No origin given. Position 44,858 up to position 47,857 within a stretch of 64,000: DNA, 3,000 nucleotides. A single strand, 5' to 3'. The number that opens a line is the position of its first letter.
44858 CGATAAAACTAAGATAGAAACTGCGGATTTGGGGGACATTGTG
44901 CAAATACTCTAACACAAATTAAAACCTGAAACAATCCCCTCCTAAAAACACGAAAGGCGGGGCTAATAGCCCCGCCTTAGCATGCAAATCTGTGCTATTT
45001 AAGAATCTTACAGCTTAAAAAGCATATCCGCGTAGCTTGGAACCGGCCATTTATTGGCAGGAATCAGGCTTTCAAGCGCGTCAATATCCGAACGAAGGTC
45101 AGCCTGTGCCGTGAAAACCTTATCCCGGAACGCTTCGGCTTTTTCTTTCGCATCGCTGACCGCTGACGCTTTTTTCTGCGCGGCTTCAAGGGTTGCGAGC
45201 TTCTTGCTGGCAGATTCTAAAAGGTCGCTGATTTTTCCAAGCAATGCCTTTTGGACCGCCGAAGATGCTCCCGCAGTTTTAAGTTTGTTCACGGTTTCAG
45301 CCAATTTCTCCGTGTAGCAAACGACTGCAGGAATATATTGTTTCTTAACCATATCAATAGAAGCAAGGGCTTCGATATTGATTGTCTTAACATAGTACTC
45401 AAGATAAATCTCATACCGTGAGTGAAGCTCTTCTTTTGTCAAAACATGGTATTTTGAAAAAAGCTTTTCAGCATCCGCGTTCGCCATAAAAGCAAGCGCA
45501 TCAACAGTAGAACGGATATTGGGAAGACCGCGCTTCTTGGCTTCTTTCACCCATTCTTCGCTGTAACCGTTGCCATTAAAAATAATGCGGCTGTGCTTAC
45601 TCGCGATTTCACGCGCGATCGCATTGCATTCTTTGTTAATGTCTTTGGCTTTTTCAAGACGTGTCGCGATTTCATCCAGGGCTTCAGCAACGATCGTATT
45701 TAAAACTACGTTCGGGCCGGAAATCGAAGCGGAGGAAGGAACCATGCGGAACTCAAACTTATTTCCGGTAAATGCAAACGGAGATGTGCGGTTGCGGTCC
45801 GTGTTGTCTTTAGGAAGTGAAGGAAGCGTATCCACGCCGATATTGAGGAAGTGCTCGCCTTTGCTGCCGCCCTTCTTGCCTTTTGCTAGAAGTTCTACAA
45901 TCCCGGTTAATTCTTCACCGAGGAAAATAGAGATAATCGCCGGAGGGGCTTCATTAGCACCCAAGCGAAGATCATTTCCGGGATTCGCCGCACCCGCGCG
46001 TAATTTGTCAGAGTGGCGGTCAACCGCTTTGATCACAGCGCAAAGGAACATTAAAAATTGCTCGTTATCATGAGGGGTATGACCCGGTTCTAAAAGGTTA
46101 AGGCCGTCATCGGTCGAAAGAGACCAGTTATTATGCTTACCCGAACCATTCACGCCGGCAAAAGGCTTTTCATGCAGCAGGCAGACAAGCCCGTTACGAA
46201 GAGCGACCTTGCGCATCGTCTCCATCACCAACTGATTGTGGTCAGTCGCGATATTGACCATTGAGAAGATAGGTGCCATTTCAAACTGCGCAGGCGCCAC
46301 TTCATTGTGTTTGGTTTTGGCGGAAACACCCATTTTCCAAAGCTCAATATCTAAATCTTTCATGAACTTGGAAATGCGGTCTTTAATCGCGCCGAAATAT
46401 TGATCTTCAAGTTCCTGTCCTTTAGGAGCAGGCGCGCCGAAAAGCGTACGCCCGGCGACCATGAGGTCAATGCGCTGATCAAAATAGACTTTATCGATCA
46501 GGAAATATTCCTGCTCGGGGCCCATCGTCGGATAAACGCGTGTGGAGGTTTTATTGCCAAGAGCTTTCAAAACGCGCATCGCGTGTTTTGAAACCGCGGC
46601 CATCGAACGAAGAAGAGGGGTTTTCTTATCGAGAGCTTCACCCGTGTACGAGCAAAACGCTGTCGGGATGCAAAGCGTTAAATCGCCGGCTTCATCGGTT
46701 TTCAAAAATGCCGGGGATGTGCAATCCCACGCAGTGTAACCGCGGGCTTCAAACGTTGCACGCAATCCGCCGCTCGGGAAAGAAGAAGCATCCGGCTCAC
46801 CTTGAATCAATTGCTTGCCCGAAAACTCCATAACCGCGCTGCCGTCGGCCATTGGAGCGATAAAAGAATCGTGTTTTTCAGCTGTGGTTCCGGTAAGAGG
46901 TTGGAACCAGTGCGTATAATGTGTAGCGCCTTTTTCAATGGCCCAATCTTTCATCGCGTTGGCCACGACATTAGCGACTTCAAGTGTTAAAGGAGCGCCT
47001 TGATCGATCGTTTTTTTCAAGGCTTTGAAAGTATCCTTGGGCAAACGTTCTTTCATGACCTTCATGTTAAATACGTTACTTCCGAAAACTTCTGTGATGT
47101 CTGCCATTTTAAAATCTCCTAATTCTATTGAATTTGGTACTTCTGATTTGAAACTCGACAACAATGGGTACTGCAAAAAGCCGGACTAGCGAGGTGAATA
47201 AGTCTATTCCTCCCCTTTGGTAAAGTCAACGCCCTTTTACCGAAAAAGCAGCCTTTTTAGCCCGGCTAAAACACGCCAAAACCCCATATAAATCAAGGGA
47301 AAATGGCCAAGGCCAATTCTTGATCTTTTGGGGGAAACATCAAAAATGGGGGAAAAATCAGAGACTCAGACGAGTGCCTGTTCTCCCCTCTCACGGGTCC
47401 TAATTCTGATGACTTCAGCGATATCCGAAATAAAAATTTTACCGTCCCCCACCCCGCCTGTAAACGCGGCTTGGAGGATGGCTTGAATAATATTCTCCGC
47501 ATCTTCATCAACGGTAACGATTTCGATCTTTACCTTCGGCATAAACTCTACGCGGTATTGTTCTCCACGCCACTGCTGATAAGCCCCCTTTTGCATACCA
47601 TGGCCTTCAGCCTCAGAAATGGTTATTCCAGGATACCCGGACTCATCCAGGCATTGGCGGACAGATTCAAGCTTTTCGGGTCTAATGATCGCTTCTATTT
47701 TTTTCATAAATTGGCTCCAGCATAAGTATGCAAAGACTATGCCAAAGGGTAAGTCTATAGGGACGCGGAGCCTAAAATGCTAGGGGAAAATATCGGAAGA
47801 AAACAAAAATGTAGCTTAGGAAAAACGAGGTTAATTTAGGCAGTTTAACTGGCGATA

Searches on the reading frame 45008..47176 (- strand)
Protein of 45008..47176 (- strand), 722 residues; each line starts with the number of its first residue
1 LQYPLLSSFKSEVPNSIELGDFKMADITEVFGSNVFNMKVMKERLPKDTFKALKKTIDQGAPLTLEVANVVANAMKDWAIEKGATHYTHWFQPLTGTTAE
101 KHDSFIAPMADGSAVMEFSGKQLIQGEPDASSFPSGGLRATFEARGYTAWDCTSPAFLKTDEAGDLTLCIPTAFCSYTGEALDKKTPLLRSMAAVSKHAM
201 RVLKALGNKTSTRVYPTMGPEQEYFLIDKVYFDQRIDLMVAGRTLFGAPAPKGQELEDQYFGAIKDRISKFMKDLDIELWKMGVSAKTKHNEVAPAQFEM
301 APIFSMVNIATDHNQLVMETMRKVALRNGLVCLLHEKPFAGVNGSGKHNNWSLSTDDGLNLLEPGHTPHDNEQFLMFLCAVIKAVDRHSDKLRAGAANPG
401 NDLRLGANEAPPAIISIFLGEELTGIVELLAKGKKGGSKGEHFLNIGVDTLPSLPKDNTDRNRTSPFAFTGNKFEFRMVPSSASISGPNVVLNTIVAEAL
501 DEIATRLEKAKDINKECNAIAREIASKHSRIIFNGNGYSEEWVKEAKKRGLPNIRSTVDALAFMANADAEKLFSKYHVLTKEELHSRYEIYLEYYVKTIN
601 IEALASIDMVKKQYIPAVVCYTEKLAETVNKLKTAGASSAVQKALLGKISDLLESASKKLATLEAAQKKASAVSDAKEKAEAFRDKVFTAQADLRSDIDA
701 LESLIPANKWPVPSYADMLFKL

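Call 3: search_protein_families(library=pfam, proteins=[window:45008-47176:-])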
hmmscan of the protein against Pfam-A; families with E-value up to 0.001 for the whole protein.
window:45008-47176:- (722 aa): 3 families
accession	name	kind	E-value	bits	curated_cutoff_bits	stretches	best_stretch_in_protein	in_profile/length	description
PF12437.13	GSIII_N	-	6.3e-82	273.4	25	1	28-191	2-160/160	Glutamine synthetase type III N terminal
PF18318.6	Gln-synt_C-ter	-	8.2e-43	145.4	22.7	1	518-633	3-118/118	Glutamine synthetase C-terminal domain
PF00120.29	Gln-synt_C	-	1.2e-19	71.1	24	1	210-378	16-181/344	Glutamine synthetase, catalytic domain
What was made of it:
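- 45008..47107 (-): Type III glutamine synthetase (glnN), 699 aa from the ATG at 47107. Call 3: GSIII_N 6e-82, Gln-synt_C, Gln-synt_C-ter.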

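Call 17: search_protein_families(library=ncbifam, proteins=[window:45008-47107:-], max_evalue=1e-10)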
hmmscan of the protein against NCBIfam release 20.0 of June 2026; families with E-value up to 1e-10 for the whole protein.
window:45008-47107:- (699 aa): 1 family
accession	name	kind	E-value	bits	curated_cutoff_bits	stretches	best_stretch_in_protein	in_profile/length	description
TIGR00653.1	GlnA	equivalog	1.5e-16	60.2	429.15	1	176-360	106-298/462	type I glutamate--ammonia ligase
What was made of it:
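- On P-II signal protein: The score is below the GlnB and GlnK equivalog cut-offs (call 17).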

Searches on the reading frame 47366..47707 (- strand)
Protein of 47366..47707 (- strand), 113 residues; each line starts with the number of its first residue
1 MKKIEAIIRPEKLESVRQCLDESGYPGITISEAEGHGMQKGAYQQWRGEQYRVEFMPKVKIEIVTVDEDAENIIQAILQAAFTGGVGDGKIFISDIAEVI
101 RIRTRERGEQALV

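Call 3: search_protein_families(library=pfam, proteins=[window:47366-47707:-])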
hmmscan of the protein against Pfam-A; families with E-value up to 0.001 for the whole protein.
window:47366-47707:- (113 aa): 1 family
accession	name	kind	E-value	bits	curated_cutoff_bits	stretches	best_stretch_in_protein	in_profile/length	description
PF00543.27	P-II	-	1.4e-30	106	25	1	1-106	1-102/102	Nitrogen regulatory protein P-II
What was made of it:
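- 47366..47707 (-): glnB/glnK-like P-II protein, 113 aa. Tyr51 is retained (GEQY) and position 46 is Trp. Call 3: Pfam P-II, 1.4e-30.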

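Call 17: search_protein_families(library=ncbifam, proteins=[window:47366-47707:-], max_evalue=1e-10)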
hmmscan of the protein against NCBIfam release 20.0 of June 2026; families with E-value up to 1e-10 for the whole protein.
window:47366-47707:- (113 aa): 2 families
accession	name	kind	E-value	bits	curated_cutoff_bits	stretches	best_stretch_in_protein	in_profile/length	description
NF008111.0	PRK10858.1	equivalog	4.1e-35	120.6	202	1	1-111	1-111/112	nitrogen regulatory protein P-II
NF007946.0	PRK10665.1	equivalog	1.8e-33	115.6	181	1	1-112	1-112/112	P-II family nitrogen regulator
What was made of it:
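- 47366..47707 (-): Call 17: below the GlnB and GlnK equivalog cut-offs.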
